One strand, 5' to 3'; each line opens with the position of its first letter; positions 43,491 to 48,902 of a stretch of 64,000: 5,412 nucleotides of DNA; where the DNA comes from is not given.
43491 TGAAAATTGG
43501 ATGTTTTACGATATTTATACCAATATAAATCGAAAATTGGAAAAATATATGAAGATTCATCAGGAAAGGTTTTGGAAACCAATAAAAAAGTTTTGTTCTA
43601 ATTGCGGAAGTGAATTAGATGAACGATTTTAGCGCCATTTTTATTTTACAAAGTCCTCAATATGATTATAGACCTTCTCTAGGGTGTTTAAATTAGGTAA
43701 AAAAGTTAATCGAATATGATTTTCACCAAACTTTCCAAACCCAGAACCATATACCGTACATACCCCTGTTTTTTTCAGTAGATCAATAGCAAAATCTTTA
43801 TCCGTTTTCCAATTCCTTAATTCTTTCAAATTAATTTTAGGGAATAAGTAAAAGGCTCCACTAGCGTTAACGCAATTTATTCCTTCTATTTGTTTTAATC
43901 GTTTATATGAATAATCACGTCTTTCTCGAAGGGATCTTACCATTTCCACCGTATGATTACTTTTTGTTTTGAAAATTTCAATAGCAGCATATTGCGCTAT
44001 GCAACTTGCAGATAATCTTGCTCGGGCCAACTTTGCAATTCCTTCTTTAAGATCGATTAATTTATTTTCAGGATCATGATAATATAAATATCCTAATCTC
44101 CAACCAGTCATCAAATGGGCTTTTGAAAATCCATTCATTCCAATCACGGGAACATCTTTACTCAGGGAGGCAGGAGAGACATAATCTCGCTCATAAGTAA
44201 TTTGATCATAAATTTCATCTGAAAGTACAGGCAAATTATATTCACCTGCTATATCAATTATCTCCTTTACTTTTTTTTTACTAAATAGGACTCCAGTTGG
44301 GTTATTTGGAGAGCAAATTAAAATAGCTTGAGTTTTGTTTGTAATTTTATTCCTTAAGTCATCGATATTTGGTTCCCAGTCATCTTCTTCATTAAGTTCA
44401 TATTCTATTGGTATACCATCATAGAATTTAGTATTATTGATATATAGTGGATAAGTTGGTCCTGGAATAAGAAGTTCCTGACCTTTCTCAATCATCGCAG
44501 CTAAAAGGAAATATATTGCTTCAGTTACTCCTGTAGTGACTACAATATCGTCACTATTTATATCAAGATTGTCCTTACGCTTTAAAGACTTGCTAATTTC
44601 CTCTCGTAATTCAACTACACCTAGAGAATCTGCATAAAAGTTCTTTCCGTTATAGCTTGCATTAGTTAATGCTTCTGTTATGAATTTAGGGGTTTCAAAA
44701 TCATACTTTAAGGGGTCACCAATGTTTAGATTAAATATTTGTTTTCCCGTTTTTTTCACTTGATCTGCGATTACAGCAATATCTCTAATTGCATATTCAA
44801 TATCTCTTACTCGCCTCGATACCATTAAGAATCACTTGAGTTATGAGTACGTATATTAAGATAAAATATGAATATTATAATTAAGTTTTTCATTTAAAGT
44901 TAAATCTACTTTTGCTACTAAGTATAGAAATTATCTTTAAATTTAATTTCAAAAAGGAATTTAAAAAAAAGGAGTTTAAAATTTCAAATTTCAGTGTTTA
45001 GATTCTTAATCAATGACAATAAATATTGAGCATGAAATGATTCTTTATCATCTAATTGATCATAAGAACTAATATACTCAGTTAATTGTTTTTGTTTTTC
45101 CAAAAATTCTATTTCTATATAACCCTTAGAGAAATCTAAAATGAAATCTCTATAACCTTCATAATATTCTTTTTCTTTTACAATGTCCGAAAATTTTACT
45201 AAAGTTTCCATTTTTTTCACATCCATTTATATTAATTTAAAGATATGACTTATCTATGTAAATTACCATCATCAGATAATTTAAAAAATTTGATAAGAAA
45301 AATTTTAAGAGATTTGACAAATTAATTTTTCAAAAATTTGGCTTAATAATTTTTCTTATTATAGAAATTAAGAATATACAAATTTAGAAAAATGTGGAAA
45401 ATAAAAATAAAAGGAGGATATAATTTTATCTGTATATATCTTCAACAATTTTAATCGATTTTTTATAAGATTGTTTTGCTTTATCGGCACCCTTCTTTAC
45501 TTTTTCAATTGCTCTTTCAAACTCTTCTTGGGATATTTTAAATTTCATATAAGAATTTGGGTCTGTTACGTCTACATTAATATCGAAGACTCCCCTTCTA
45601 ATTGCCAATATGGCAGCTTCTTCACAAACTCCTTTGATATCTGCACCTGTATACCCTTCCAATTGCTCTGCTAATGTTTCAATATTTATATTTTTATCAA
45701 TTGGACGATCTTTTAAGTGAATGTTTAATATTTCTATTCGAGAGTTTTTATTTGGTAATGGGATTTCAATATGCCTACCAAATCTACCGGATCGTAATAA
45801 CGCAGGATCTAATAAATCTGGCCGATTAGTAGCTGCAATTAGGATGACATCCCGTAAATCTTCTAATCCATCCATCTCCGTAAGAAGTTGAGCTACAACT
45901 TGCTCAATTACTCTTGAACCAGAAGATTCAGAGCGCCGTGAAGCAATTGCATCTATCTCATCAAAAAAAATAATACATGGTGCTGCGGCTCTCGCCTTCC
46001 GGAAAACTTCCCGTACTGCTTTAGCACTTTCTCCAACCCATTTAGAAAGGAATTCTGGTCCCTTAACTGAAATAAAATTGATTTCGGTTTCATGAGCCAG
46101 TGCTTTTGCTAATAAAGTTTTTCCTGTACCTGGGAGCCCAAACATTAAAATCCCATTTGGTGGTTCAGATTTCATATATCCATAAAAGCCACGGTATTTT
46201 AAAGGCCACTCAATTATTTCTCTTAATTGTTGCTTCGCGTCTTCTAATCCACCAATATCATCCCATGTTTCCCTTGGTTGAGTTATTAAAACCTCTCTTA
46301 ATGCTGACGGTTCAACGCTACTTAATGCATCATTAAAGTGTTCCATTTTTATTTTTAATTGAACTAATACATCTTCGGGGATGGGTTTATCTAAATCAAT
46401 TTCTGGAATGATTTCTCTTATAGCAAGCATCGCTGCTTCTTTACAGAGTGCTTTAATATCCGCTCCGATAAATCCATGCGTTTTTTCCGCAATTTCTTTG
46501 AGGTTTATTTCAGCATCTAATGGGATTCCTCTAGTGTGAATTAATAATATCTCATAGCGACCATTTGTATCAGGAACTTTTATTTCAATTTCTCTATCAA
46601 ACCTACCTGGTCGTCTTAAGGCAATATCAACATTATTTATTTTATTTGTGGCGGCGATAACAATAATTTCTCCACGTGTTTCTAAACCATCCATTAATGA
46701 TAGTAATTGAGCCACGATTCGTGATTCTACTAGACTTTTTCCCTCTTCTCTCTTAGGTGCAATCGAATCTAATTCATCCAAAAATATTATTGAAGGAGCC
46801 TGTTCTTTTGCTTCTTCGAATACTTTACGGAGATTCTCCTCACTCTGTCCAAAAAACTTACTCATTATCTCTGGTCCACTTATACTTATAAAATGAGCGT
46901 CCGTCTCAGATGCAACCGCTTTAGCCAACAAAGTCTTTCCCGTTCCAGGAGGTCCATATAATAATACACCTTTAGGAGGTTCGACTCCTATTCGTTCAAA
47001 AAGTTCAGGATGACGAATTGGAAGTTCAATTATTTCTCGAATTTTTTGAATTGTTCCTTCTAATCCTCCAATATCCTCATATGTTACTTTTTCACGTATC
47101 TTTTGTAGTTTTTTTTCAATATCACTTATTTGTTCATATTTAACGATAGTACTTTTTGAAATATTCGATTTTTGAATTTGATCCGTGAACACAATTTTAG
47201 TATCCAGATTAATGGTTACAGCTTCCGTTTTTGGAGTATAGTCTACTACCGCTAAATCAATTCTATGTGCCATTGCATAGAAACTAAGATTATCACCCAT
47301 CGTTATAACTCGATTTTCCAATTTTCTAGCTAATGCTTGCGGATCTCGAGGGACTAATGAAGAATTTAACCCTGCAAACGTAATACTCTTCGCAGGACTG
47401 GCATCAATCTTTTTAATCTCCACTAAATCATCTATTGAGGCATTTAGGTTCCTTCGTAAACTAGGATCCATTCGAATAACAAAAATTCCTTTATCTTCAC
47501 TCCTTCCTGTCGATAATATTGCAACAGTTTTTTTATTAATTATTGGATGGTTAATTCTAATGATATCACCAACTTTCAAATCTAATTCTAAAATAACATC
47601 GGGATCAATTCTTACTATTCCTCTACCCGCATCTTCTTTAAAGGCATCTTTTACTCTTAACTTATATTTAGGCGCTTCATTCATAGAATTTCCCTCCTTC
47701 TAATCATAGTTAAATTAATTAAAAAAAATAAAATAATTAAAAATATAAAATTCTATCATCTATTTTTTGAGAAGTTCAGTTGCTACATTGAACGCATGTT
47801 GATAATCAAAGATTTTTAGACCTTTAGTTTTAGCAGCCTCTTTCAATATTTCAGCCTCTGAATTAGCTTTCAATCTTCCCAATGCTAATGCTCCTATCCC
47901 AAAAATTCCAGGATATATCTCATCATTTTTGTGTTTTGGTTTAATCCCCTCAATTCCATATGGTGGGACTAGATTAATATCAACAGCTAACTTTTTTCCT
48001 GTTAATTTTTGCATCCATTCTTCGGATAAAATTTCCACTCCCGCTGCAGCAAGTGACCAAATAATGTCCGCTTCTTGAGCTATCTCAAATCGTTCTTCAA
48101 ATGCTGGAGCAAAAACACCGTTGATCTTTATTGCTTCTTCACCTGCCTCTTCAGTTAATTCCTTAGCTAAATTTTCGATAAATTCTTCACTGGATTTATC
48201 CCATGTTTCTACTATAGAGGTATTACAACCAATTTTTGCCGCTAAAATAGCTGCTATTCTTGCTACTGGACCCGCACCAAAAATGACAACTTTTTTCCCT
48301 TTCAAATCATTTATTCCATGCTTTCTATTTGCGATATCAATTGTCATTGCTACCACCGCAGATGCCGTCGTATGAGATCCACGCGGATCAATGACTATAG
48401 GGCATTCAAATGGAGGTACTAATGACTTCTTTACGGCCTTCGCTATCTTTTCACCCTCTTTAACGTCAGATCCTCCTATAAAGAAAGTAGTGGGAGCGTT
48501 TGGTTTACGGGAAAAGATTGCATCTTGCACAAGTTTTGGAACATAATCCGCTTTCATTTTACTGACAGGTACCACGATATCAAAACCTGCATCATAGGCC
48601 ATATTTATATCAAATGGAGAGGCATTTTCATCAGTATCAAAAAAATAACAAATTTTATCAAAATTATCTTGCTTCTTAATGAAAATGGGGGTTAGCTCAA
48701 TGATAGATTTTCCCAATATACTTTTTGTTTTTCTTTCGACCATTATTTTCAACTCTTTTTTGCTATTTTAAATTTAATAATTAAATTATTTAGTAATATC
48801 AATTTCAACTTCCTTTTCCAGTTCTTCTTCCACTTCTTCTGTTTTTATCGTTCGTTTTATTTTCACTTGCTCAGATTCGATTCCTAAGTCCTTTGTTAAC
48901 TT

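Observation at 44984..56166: Candidate undescribed H2/redox-sensing regulon: transcription-factor hydrogenase facing an operon of paralogous unknowns, Mtd and Cdc48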

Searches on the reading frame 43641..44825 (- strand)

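Call 3: search_protein_families(library=pfam, proteins=[window:43641-44825:-], max_evalue=0.01)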
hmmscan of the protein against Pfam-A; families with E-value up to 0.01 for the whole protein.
window:43641-44825:- (394 aa): 4 families
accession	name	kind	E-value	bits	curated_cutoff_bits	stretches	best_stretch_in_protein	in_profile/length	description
PF00155.27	Aminotran_1_2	-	3.6e-67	227.5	19.7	1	29-383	2-355/361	Aminotransferase class I and II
PF00266.25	Aminotran_5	-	1.1e-05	25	21.5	1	89-203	58-175/371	Aminotransferase class-V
PF04864.19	Alliinase_C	-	4e-05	23.1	22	1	67-251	42-210/363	Allinase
PF01041.23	DegT_DnrJ_EryC1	-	0.002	17.8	19.8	1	95-203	43-145/360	DegT/DnrJ/EryC1/StrS aminotransferase family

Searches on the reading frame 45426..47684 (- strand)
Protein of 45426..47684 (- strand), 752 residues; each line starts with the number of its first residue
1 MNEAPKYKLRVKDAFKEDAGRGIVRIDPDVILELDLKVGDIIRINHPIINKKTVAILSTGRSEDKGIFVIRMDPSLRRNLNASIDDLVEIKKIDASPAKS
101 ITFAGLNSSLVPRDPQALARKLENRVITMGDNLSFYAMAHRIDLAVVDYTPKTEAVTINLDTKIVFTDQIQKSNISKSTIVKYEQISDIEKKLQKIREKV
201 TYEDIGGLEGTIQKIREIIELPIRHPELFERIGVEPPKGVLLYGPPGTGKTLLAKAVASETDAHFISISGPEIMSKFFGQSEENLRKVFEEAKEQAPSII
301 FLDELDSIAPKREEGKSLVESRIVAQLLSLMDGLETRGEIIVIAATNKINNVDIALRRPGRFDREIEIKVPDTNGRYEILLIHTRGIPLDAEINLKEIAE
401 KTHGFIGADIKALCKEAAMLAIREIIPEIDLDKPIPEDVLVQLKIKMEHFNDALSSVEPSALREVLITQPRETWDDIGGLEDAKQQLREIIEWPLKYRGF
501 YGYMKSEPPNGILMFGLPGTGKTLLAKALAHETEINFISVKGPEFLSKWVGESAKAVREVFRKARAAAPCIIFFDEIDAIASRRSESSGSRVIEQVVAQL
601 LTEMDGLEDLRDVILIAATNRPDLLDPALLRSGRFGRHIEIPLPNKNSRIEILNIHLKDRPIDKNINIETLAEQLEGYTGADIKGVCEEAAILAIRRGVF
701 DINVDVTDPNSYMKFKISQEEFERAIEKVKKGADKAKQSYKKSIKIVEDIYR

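Call 3: search_protein_families(library=pfam, proteins=[window:45426-47684:-], max_evalue=0.01)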
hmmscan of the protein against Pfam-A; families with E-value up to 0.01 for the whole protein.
window:45426-47684:- (752 aa): 43 families (the best 25 are shown)
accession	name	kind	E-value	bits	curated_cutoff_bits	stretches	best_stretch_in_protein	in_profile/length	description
PF00004.35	AAA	-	1.9e-96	319.9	21.2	2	240-369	1-130/131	ATPase family associated with various cellular activities (AAA)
PF17862.7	AAA_lid_3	-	8e-32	108.8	27.2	2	393-431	2-40/45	AAA+ lid domain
PF02359.24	CDC48_N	-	1.2e-18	67.6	35.1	1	8-94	1-84/85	Cell division protein 48 (CDC48), N-terminal domain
PF05496.18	RuvB_N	-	6.8e-14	52.4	27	2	237-314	33-102/159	Holliday junction DNA helicase RuvB P-loop domain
PF13191.12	AAA_16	-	7.3e-13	49.8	32.6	1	228-342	15-135/167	AAA ATPase domain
PF07728.20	AAA_5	-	1.4e-10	41.8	22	2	239-310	1-80/139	AAA domain (dynein-related subfamily)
PF13173.12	AAA_14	-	2.3e-10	41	27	2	240-322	5-88/129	AAA domain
PF07724.20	AAA_2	-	2.5e-10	41.1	27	1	240-333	6-101/166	AAA domain (Cdc48 subfamily)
PF06068.19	TIP49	-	5.7e-10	39.3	23.8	2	238-282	51-97/347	TIP49 P-loop domain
PF13401.12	AAA_22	-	5e-09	37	27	1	240-312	8-65/130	AAA domain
PF13671.12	AAA_33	-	1.3e-08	35.7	27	1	240-287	2-47/143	AAA domain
PF23902.1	AAA_lid_PRS2_C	-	6.3e-08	33.1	34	1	374-433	2-65/73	PRS2 AAA+ lid C-terminal domain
PF13238.12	AAA_18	-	1.3e-07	32.5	29.4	0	512-604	1-88/128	AAA domain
PF13521.12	AAA_28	-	1.9e-07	31.9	27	0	240-292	2-50/164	AAA domain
PF20720.3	nSTAND3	-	3.1e-07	30.6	27.2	0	240-303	20-72/155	Novel STAND NTPase 3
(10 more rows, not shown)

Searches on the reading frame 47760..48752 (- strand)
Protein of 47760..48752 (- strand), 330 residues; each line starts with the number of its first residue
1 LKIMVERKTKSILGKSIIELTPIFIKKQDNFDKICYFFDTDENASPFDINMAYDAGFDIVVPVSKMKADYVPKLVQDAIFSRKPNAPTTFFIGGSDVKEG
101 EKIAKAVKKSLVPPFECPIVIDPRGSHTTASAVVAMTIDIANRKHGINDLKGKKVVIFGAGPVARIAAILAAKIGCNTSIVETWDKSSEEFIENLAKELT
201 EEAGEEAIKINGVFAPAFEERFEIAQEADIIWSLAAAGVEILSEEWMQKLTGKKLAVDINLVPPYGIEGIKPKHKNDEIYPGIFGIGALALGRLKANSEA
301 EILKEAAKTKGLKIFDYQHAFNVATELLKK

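Call 3: search_protein_families(library=pfam, proteins=[window:47760-48752:-], max_evalue=0.01)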
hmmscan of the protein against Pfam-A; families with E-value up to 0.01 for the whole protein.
window:47760-48752:- (330 aa): 5 families
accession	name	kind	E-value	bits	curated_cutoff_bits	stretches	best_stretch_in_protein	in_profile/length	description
PF09176.16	Mpt_N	-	1.2e-25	89.8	27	1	46-123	1-80/81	Methylene-tetrahydromethanopterin dehydrogenase, N-terminal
PF07992.20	Pyr_redox_2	-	1.9e-05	24.7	26.1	1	143-210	133-200/291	Pyridine nucleotide-disulphide oxidoreductase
PF01488.26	Shikimate_DH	-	0.0011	19.5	24.3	1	141-260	3-112/138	Shikimate / quinate 5-dehydrogenase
PF02826.25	2-Hacid_dh_C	-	0.0019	18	25.1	1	141-193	25-77/178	D-isomer specific 2-hydroxyacid dehydrogenase, NAD binding domain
PF00070.33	Pyr_redox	-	0.0051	17.7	22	0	154-210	1-57/82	Pyridine nucleotide-disulphide oxidoreductase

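Call 30: search_protein_families(library=ncbifam, proteins=[window:47760-48752:-], max_evalue=0.01)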
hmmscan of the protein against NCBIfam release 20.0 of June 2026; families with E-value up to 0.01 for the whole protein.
window:47760-48752:- (330 aa): 10 families
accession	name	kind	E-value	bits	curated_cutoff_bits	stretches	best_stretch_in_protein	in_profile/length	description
NF000744.0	PRK00045.1-3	equivalog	2.7e-06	26.5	429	1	128-253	160-276/447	glutamyl-tRNA reductase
TIGR01035.1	hemA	equivalog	0.00011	21.3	209.55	1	130-259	160-276/416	glutamyl-tRNA reductase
NF004829.0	PRK06183.1-3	subfamily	0.0024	16.7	390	1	154-186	10-42/520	bifunctional 3-(3-hydroxy-phenyl)propionate/3-hydroxycinnamic acid hydroxylase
NF033111.2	tet_monoox_X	exception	0.0026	16.9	750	0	148-215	2-68/378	tetracycline-inactivating monooxygenase Tet(X)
NF010590.0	PRK13984.1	equivalog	0.0037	15.5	946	0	150-187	286-323/611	putative oxidoreductase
TIGR01350.1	lipoamide_DH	equivalog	0.0049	15.6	408.8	0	154-183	3-32/461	dihydrolipoyl dehydrogenase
NF009410.0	PRK12771.1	subfamily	0.0049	15.5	516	1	138-217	257-330/566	NAD(P)-binding protein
NF004008.0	PRK05476.3-1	equivalog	0.0067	15.6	440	1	150-235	150-235/326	adenosylhomocysteinase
NF003808.0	PRK05396.1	equivalog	0.0085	15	380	0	149-199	161-211/341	L-threonine 3-dehydrogenase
TIGR03911.1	pyrrolys_PylD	equivalog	0.0098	15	150.05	0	148-214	141-208/266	3-methylornithyl-N6-L-lysine dehydrogenase PylD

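Call 46: search_solved_structures(query=window:47760-48752:-, max_evalue=0.01, show_alignments=1)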
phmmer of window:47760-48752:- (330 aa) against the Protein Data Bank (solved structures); distinct sequences matched with E-value up to 0.01: 8.
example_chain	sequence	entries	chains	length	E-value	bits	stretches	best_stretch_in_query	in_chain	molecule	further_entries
6tlk_A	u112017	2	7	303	1e-29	107.2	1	33-327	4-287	Bifunctional protein MdtA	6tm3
6tge_A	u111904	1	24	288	1.2e-29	107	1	33-327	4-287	Bifunctional NADP-dependent methylenetetrahydromethanopterin dehydrogenase/methylenetetrah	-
1lu9_A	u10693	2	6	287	1.3e-29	106.8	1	33-327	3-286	Methylene Tetrahydromethanopterin Dehydrogenase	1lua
5u8u_A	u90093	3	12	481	0.0013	21.5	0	154-184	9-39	Dihydrolipoyl dehydrogenase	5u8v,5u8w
3lad_A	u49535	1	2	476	0.0023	20.6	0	155-185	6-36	DIHYDROLIPOAMIDE DEHYDROGENASE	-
8er0_A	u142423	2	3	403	0.0044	19.7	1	132-216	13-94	Flavin-dependent monooxygenase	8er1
5vj7_A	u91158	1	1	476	0.0059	19.3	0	151-209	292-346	Oxidoreductase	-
1lpf_A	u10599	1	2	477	0.0082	18.8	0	155-184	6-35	DIHYDROLIPOAMIDE DEHYDROGENASE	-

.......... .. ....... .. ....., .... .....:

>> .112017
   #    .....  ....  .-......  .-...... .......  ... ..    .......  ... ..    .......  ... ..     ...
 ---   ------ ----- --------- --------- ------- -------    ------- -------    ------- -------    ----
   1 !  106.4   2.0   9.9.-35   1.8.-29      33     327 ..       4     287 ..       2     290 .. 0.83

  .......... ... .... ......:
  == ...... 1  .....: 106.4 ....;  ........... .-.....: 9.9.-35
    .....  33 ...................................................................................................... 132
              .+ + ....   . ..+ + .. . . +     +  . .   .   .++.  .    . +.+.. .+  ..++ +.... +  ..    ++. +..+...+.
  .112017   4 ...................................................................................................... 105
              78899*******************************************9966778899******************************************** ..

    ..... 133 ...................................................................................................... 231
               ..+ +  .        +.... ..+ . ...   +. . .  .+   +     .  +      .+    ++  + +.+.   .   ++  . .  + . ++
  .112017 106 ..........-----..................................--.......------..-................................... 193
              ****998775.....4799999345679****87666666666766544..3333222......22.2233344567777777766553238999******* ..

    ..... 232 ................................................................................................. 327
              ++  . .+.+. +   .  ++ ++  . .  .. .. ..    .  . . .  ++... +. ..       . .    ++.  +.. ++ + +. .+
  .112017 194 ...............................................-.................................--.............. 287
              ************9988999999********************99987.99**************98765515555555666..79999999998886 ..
